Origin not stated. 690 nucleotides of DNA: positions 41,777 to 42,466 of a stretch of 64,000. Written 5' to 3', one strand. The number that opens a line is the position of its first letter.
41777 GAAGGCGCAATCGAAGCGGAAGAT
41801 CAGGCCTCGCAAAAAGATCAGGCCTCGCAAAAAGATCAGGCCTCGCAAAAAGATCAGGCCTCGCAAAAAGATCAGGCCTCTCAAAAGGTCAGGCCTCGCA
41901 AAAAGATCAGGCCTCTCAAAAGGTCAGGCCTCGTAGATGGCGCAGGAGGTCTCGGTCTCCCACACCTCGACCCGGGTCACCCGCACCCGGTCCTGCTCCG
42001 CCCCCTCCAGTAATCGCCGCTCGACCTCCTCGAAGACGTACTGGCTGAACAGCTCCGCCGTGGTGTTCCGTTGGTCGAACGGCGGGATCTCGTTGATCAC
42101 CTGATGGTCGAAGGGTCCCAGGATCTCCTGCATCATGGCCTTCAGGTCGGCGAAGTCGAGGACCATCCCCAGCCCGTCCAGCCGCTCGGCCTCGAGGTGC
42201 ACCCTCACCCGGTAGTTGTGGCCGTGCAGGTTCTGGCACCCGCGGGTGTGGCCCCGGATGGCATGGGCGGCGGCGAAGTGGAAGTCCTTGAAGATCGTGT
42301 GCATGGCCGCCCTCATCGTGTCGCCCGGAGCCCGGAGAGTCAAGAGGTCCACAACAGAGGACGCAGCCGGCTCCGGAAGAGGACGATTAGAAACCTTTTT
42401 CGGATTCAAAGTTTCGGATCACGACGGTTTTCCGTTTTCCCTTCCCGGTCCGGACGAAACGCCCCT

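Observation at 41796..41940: Eight tandem 18-bp repeats derived from the 3' end of queD, placed in the promoter region of the MacA-MacB-type efflux operon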

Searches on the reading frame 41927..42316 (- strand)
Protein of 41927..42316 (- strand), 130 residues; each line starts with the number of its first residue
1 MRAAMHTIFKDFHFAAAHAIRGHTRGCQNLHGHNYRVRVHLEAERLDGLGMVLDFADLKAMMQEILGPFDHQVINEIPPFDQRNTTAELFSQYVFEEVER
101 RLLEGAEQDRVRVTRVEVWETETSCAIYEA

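Call 12: search_protein_families(library=pfam, proteins=[window:41927-42304:-], max_evalue=0.01)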
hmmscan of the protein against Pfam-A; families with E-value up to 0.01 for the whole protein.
window:41927-42304:- (126 aa): 1 family
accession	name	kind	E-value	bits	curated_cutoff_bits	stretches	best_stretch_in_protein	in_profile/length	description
PF01242.24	PTPS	-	1.5e-40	138.4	22.4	1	4-125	2-119/121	6-pyruvoyl tetrahydropterin synthase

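Call 15: find_encoding_contigs(protein=window:41927-42304:-, flank=6000, max_places=10)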
Protein window:41927-42304:- (126 aa): no gene with exactly this product is on record in the collection.

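Call 17: find_homologous_proteins(query=window:41927-42304:-, max_evalue=1e-20)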
Query window:41927-42304:- (126 aa): 1622 proteins with E <= 1e-20 among 3482 candidates; the best 120 are listed.
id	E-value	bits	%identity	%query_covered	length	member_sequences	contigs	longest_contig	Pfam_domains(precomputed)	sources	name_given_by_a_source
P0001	6.9e-73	261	92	100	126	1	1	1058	PF01242.25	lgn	-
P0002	1.6e-71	256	91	100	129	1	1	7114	PF01242.25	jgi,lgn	jgi:6-pyruvoyltetrahydropterin/6-carboxytetrahydropterin synthase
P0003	4.7e-71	255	90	100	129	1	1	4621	PF01242.25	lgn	-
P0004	4.2e-69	248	91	99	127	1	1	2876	PF01242.25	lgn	-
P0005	5.6e-69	248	91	99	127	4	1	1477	PF01242.25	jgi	-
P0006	3.5e-68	245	90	100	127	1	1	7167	PF01242.25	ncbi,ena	-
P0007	9.8e-68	244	88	99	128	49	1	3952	PF01242.25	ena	-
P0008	1.3e-67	244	87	100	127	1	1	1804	PF01242.25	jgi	-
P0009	1.5e-67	243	88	99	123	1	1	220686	PF01242.25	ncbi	ncbi:MAG TPA: 6-carboxytetrahydropterin synthase QueD [Thermoanaerobaculia bacterium]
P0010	1.6e-67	243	89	100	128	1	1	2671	PF01242.25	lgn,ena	-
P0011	1.6e-67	243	90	99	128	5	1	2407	PF01242.25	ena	-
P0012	2.9e-67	242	89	100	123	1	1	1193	PF01242.25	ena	-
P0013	6.9e-67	241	87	100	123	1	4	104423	PF01242.25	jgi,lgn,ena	-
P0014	2.1e-66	240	87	99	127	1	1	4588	PF01242.25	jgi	jgi:6-pyruvoyltetrahydropterin/6-carboxytetrahydropterin synthase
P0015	2.7e-66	239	86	100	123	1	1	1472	PF01242.25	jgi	jgi:6-pyruvoyltetrahydropterin/6-carboxytetrahydropterin synthase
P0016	2.9e-66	239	86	99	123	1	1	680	PF01242.25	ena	-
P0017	4.2e-66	239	87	100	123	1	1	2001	PF01242.25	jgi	jgi:6-pyruvoyltetrahydropterin/6-carboxytetrahydropterin synthase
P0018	4.3e-66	239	86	99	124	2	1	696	PF01242.25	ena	-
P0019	5.6e-66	238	86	99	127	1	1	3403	PF01242.25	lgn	-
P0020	6.2e-66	238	86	100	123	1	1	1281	PF01242.25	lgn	-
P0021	6.5e-66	238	86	100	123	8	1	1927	PF01242.25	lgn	-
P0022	8.1e-66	238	87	100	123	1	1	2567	PF01242.25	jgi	jgi:6-pyruvoyltetrahydropterin/6-carboxytetrahydropterin synthase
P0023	8.3e-66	238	88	100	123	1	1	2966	PF01242.25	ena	-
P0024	8.7e-66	238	87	99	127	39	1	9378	PF01242.25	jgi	jgi:6-pyruvoyltetrahydropterin/6-carboxytetrahydropterin synthase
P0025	9.2e-66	238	86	99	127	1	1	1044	PF01242.25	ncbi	-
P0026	1.0e-65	237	86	100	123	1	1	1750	PF01242.25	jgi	jgi:6-pyruvoyltetrahydropterin/6-carboxytetrahydropterin synthase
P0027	1.0e-65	237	87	99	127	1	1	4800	PF01242.25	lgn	-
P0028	1.1e-65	237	86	99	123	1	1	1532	PF01242.25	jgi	jgi:6-pyruvoyltetrahydropterin/6-carboxytetrahydropterin synthase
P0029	1.2e-65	237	86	99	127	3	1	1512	PF01242.25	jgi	-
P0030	1.5e-65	237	87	99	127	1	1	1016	PF01242.25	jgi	jgi:6-pyruvoyltetrahydropterin/6-carboxytetrahydropterin synthase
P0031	1.5e-65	237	86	100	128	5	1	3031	PF01242.25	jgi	jgi:6-pyruvoyltetrahydropterin/6-carboxytetrahydropterin synthase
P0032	1.5e-65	237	86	100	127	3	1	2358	PF01242.25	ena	-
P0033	1.6e-65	237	87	99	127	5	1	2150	PF01242.25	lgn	-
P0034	1.6e-65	237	87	100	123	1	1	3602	PF01242.25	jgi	jgi:6-pyruvoyltetrahydropterin/6-carboxytetrahydropterin synthase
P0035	1.9e-65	237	87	99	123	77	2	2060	PF01242.25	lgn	-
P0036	2.4e-65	236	86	99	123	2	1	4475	PF01242.25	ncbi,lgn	ncbi:MAG TPA: 6-carboxytetrahydropterin synthase QueD [Thermoanaerobaculia bacterium]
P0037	2.6e-65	236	86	99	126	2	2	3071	PF01242.25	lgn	-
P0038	2.7e-65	236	85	100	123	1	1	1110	PF01242.25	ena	-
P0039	2.7e-65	236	88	99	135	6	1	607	PF01242.25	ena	-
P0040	3.0e-65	236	85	100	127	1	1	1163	PF01242.25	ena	-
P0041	3.1e-65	236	86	99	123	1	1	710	PF01242.25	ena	-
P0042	3.1e-65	236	86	99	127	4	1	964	PF01242.25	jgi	jgi:6-pyruvoyltetrahydropterin/6-carboxytetrahydropterin synthase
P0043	3.3e-65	236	84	100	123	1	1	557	PF01242.25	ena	-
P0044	3.4e-65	236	86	99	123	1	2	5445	PF01242.25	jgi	jgi:6-pyruvoyltetrahydropterin/6-carboxytetrahydropterin synthase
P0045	3.7e-65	236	85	99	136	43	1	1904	PF01242.25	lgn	-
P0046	3.8e-65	236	86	99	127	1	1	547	PF01242.25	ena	-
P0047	3.9e-65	236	87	100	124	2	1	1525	PF01242.25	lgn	-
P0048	4.1e-65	235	86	99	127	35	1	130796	PF01242.25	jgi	jgi:6-pyruvoyltetrahydropterin/6-carboxytetrahydropterin synthase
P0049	4.1e-65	235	83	99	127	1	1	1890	PF01242.25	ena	-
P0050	4.2e-65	235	86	99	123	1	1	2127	PF01242.25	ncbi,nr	ncbi:MAG TPA: 6-carboxytetrahydropterin synthase QueD [Thermoanaerobaculia bacterium]|nr:6-carboxyte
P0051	4.5e-65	235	86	99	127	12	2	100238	PF01242.25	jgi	jgi:6-pyruvoyltetrahydropterin/6-carboxytetrahydropterin synthase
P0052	4.8e-65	235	85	99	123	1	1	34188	PF01242.25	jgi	jgi:6-pyruvoyltetrahydropterin/6-carboxytetrahydropterin synthase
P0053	6.8e-65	235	85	100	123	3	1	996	PF01242.25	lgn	-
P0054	7.4e-65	235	86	99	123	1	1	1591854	PF01242.25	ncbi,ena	-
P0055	8.1e-65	234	86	99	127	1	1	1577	PF01242.25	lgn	-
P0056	8.2e-65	234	83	99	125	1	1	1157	PF01242.25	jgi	jgi:6-pyruvoyltetrahydropterin/6-carboxytetrahydropterin synthase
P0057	8.3e-65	234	86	100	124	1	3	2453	PF01242.25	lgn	-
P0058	9.0e-65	234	86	99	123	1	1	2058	PF01242.25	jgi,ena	jgi:6-pyruvoyltetrahydropterin/6-carboxytetrahydropterin synthase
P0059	9.1e-65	234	85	100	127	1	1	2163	PF01242.25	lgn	-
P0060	9.4e-65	234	86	99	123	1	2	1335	PF01242.25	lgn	-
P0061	1.0e-64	234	83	99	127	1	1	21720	PF01242.25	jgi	jgi:6-pyruvoyltetrahydropterin/6-carboxytetrahydropterin synthase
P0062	1.0e-64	234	82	99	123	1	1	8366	PF01242.25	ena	-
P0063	1.0e-64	234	84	99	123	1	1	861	PF01242.25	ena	-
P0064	1.2e-64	234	86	99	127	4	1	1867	PF01242.25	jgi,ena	jgi:6-pyruvoyltetrahydropterin/6-carboxytetrahydropterin synthase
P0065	1.3e-64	234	86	99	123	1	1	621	PF01242.25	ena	-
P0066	1.4e-64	234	86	99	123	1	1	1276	PF01242.25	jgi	-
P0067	1.4e-64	234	82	99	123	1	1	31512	PF01242.25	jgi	jgi:6-pyruvoyltetrahydropterin/6-carboxytetrahydropterin synthase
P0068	1.5e-64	234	86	99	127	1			PF01242.25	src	-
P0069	1.6e-64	234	83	99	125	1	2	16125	PF01242.25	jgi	jgi:6-pyruvoyltetrahydropterin/6-carboxytetrahydropterin synthase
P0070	1.6e-64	234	85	99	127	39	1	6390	PF01242.25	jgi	jgi:6-pyruvoyltetrahydropterin/6-carboxytetrahydropterin synthase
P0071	1.6e-64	234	84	99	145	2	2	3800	PF01242.25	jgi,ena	-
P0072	1.7e-64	233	85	100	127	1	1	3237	PF01242.25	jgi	jgi:6-pyruvoyltetrahydropterin/6-carboxytetrahydropterin synthase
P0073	1.9e-64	233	85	99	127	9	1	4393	PF01242.25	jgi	-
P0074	2.0e-64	233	85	99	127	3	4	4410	PF01242.25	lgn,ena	-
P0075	2.0e-64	233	82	99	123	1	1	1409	PF01242.25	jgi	jgi:6-pyruvoyltetrahydropterin/6-carboxytetrahydropterin synthase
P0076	2.0e-64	233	85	99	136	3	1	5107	PF01242.25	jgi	jgi:6-pyruvoyltetrahydropterin/6-carboxytetrahydropterin synthase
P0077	2.4e-64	233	86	99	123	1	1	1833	PF01242.25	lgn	-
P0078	2.4e-64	233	86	100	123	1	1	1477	PF01242.25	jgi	jgi:6-pyruvoyltetrahydropterin/6-carboxytetrahydropterin synthase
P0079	2.7e-64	233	82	99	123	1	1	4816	PF01242.25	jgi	jgi:6-pyruvoyltetrahydropterin/6-carboxytetrahydropterin synthase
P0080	2.8e-64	233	85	99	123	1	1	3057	PF01242.25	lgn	-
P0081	3.0e-64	233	83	100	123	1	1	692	PF01242.25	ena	-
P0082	3.0e-64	233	84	100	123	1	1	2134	PF01242.25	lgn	-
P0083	3.0e-64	233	86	100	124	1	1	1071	PF01242.25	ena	-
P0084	3.5e-64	232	84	99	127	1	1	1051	PF01242.25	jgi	jgi:6-pyruvoyltetrahydropterin/6-carboxytetrahydropterin synthase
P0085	3.6e-64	232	85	99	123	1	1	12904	PF01242.25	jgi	jgi:6-pyruvoyltetrahydropterin/6-carboxytetrahydropterin synthase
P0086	3.7e-64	232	86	99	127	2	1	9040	PF01242.25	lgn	-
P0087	3.8e-64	232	84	99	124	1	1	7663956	PF01242.25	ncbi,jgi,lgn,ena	jgi:6-pyruvoyltetrahydropterin/6-carboxytetrahydropterin synthase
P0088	4.0e-64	232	85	99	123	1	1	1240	PF01242.25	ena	-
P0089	4.0e-64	232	86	99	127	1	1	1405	PF01242.25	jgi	jgi:6-pyruvoyltetrahydropterin/6-carboxytetrahydropterin synthase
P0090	4.1e-64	232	82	99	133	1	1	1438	PF01242.25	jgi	jgi:6-pyruvoyltetrahydropterin/6-carboxytetrahydropterin synthase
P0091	4.1e-64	232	84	100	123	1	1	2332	PF01242.25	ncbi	-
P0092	4.4e-64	232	83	100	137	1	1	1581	PF01242.25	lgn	-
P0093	4.8e-64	232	80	99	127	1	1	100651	PF01242.25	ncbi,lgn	ncbi:MAG: 6-carboxytetrahydropterin synthase QueD [Acidobacteriota bacterium]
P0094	4.8e-64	232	83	100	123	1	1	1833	PF01242.25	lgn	-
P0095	4.9e-64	232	85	99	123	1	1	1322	PF01242.25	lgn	-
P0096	4.9e-64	232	85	99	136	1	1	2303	PF01242.25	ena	-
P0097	5.0e-64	232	85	99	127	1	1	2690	PF01242.25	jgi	-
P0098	5.2e-64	232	83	99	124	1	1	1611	PF01242.25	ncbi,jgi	ncbi:MAG TPA: 6-carboxytetrahydropterin synthase QueD [Thermoanaerobaculia bacterium]|jgi:6-pyruvoyl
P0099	5.5e-64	232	85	100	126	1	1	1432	PF01242.25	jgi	jgi:6-pyruvoyltetrahydropterin/6-carboxytetrahydropterin synthase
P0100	5.5e-64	232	83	100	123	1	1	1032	PF01242.25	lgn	-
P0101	5.8e-64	232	84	100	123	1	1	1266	PF01242.25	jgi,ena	-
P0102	6.0e-64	232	83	100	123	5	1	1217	PF01242.25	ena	-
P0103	6.0e-64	232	81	99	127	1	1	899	PF01242.25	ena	-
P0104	7.5e-64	231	85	99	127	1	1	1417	PF01242.25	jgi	jgi:6-pyruvoyltetrahydropterin/6-carboxytetrahydropterin synthase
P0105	7.6e-64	231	83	99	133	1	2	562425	PF01242.25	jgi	jgi:6-pyruvoyltetrahydropterin/6-carboxytetrahydropterin synthase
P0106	8.1e-64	231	85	99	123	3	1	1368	PF01242.25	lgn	-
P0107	8.4e-64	231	84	99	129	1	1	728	PF01242.25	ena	-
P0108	8.5e-64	231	82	99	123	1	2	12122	PF01242.25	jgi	jgi:6-pyruvoyltetrahydropterin/6-carboxytetrahydropterin synthase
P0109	8.8e-64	231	86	99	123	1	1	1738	PF01242.25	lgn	-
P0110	9.0e-64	231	83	100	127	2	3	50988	PF01242.25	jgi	jgi:6-pyruvoyltetrahydropterin/6-carboxytetrahydropterin synthase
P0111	9.8e-64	231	86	100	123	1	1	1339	PF01242.25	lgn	-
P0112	9.9e-64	231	83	100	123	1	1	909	PF01242.25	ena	-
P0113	1.3e-63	231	86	100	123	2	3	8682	PF01242.25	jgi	jgi:6-pyruvoyltetrahydropterin/6-carboxytetrahydropterin synthase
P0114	1.4e-63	230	80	99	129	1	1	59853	PF01242.25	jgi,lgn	jgi:6-pyruvoyltetrahydropterin/6-carboxytetrahydropterin synthase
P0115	1.4e-63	230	85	100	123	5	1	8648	PF01242.25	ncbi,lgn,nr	ncbi:MAG TPA: 6-carboxytetrahydropterin synthase QueD [Thermoanaerobaculia bacterium]|nr:6-carboxyte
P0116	1.6e-63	230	80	99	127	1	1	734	PF01242.25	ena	-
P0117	1.7e-63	230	83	99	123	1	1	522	PF01242.25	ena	-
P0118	1.7e-63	230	83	99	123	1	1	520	PF01242.25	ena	-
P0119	1.9e-63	230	84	99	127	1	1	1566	PF01242.25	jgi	-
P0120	1.9e-63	230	82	99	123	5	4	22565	PF01242.25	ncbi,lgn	-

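Call 19: find_encoding_contigs(protein=P0002, flank=6000, max_places=4)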
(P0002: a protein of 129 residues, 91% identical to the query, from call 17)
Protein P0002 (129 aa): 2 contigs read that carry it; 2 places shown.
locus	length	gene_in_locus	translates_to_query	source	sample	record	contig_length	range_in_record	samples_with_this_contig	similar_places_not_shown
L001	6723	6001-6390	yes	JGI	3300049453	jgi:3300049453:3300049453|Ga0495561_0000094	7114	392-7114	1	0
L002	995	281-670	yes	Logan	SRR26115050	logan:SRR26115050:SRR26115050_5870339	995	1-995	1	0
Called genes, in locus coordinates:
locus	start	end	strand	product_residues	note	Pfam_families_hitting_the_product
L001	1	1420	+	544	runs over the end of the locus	PF00027:cNMP_binding, PF01266:DAO (weak), PF01946:Thi4 (weak), PF07992:Pyr_redox_2, PF12831:FAD_oxidored (weak), PF13450:NAD_binding_8 (weak), PF13738:Pyr_redox_3, PF00070:Pyr_redox, +2 more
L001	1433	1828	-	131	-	PF01850:PIN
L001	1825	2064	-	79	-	PF04014:MazE_antitoxin, PF15937:PrlF_antitoxin (weak)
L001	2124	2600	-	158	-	PF04397:LytTR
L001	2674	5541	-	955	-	PF13620:CarboxypepD_reg, PF13715:CarbopepD_reg_2 (weak), PF17210:SdrD_B (weak), PF22904:NOMO1-like_2nd (weak), PF25183:OMP_b-brl_4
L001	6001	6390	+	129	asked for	PF01242:PTPS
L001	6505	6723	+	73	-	?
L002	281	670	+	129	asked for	PF01242:PTPS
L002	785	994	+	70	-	?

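Call 20: find_encoding_contigs(protein=P0006, flank=6000, max_places=4)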
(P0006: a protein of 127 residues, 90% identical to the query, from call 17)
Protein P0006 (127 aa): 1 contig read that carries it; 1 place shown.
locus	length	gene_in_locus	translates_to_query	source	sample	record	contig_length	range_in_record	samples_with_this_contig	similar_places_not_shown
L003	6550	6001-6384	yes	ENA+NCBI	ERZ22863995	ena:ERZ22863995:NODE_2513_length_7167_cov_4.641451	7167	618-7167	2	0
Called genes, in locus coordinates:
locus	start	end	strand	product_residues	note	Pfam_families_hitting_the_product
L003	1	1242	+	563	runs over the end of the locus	PF00027:cNMP_binding, PF01946:Thi4 (weak), PF01266:DAO (weak), PF03486:HI0933_like (faint), PF07992:Pyr_redox_2, PF13450:NAD_binding_8 (weak), PF13738:Pyr_redox_3, PF00070:Pyr_redox, +1 more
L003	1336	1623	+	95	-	-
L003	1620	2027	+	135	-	PF01850:PIN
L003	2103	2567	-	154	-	PF04397:LytTR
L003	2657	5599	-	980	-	PF22904:NOMO1-like_2nd (weak), PF13620:CarboxypepD_reg, PF13715:CarbopepD_reg_2 (weak), PF17210:SdrD_B (faint)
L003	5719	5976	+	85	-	-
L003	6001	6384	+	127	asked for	PF01242:PTPS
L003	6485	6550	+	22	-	?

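Call 26: find_related_loci(query=window:41927-42304:-, collection=genome_contigs, flank=3000)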
Query window:41927-42304:- (126 aa) in genome_contigs; peptide patterns used: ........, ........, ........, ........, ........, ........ (x = any residue, [..] = any of these).
391 stretches matched a pattern; 335 encode a relative of the query (tblastn E <= 1e-3); the best 80 are kept; 80 distinct loci.
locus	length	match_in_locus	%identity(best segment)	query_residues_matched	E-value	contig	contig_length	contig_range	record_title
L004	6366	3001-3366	91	1-125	2e-74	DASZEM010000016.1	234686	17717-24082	MAG TPA_asm: Thermoanaerobaculia bacterium isolate SMAG_U6494 k141_85892, whole genome shotgun sequence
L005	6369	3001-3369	88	1-126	3e-73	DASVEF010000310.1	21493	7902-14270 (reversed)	MAG TPA_asm: Thermoanaerobaculia bacterium isolate SMAG_U2053 k141_1335517, whole genome shotgun sequence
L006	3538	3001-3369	90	1-126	2e-73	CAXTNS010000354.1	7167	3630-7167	MAG TPA_asm: uncultured Thermoanaerobaculia bacterium isolate public_SRR14722161_metawrap_bin.3 genome assembly, contig:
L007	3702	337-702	88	1-125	5e-73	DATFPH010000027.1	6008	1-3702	MAG TPA_asm: Thermoanaerobaculia bacterium isolate SMAG_U9298 k141_836164, whole genome shotgun sequence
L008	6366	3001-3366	88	1-125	8e-73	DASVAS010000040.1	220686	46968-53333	MAG TPA_asm: Thermoanaerobaculia bacterium isolate SMAG_U1959 k141_531578, whole genome shotgun sequence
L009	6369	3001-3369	87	1-126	2e-72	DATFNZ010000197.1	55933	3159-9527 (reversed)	MAG TPA_asm: Thermoanaerobaculia bacterium isolate SMAG_U9264 k141_1243320, whole genome shotgun sequence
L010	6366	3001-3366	85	1-125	2e-71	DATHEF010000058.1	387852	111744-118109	MAG TPA_asm: Thermoanaerobaculia bacterium isolate SMAG_U12414 k141_134224, whole genome shotgun sequence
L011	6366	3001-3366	85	1-125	2e-71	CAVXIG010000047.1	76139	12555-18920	MAG: uncultured Acidobacteriota bacterium isolate MFD02581.bin.2.147 genome assembly, contig: contig_61819, whole genome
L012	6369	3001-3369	86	1-126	4e-71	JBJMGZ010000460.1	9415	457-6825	MAG: Thermoanaerobaculia bacterium isolate 12C18O_48h_100_P16_coass_bin_34 k141_3668804, whole genome shotgun sequence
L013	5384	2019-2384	86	1-125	3e-71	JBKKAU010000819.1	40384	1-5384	MAG: Thermoanaerobaculia bacterium isolate swi_bin.312 S1Ck127_8832386_flag_1_multi_10.0000_len_40384, whole genome shot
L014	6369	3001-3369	83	1-126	1e-70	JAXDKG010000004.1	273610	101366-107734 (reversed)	MAG: Acidobacteriota bacterium isolate BP_59 scaffold_2526471, whole genome shotgun sequence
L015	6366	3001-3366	84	1-125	3e-70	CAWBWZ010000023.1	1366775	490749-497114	MAG: uncultured Acidobacteriota bacterium isolate MFD07386.bin.2.49 genome assembly, contig: contig_9594, whole genome s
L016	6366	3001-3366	86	1-125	2e-70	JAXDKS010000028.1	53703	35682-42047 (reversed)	MAG: Acidobacteriota bacterium isolate BP_60 scaffold_1015565, whole genome shotgun sequence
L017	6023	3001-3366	85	1-125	1e-70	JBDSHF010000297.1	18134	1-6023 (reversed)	MAG: Thermoanaerobaculia bacterium isolate cluster1_bin.27 k127_9912849, whole genome shotgun sequence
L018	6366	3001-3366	86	1-125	1e-70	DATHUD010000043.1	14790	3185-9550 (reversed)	MAG TPA_asm: Thermoanaerobaculia bacterium isolate SMAG_U16097 k141_93716, whole genome shotgun sequence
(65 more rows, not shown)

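Call 29: find_encoding_contigs(protein=P0001, flank=3000, max_places=4)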
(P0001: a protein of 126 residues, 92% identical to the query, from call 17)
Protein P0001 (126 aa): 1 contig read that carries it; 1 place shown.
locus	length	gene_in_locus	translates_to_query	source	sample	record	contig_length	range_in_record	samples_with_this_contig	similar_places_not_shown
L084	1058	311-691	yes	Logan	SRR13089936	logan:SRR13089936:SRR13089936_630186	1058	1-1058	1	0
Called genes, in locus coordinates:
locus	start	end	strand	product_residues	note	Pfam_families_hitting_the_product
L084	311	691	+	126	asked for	PF01242:PTPS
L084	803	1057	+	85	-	?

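Call 30: find_encoding_contigs(protein=P0003, flank=3000, max_places=4)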
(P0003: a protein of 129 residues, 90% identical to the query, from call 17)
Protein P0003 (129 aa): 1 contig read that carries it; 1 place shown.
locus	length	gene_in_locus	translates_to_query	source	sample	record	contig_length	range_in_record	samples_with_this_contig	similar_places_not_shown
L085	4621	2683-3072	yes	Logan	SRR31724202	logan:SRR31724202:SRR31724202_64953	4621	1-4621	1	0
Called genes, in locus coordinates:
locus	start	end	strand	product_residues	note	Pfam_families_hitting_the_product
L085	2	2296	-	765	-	?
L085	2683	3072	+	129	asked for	PF01242:PTPS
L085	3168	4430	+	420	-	PF25917:BSH_RND, PF25973:BSH_CzcB, PF25954:Beta-barrel_RND_2, PF25967:RND-MFP_C, PF25975:CzcB_C, PF25989:YknX_C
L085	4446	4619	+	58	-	?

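Call 52: find_encoding_contigs(protein=window:41927-42316:-, flank=4000, max_places=10)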
Protein window:41927-42316:- (130 aa): no gene with exactly this product is on record in the collection.

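Call 53: find_encoding_contigs(protein=P0010, flank=1500, max_places=3)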
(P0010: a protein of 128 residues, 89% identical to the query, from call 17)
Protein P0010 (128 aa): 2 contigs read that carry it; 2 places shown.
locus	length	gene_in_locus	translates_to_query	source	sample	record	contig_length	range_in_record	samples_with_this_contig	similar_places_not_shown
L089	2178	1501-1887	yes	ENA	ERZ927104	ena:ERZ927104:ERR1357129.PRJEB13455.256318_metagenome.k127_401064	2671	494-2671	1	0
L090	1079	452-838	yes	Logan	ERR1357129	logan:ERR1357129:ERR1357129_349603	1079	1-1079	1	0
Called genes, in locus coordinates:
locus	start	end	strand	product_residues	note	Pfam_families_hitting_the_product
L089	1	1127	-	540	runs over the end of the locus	?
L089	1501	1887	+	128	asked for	PF01242:PTPS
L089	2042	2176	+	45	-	?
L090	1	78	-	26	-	?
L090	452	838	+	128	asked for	PF01242:PTPS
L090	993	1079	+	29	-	?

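Call 54: find_encoding_contigs(protein=P0004, flank=1500, max_places=3)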
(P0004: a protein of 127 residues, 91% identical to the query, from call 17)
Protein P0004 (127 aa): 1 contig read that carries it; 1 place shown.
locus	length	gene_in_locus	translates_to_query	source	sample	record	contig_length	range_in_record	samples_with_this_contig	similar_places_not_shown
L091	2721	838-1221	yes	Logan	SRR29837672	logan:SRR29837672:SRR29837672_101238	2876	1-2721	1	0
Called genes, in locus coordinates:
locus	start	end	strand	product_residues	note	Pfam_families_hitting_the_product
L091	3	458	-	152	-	?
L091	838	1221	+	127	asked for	PF01242:PTPS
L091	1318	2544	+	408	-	PF25917:BSH_RND (weak), PF25973:BSH_CzcB, PF25954:Beta-barrel_RND_2, PF25967:RND-MFP_C, PF25975:CzcB_C (weak), PF25989:YknX_C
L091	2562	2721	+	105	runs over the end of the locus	?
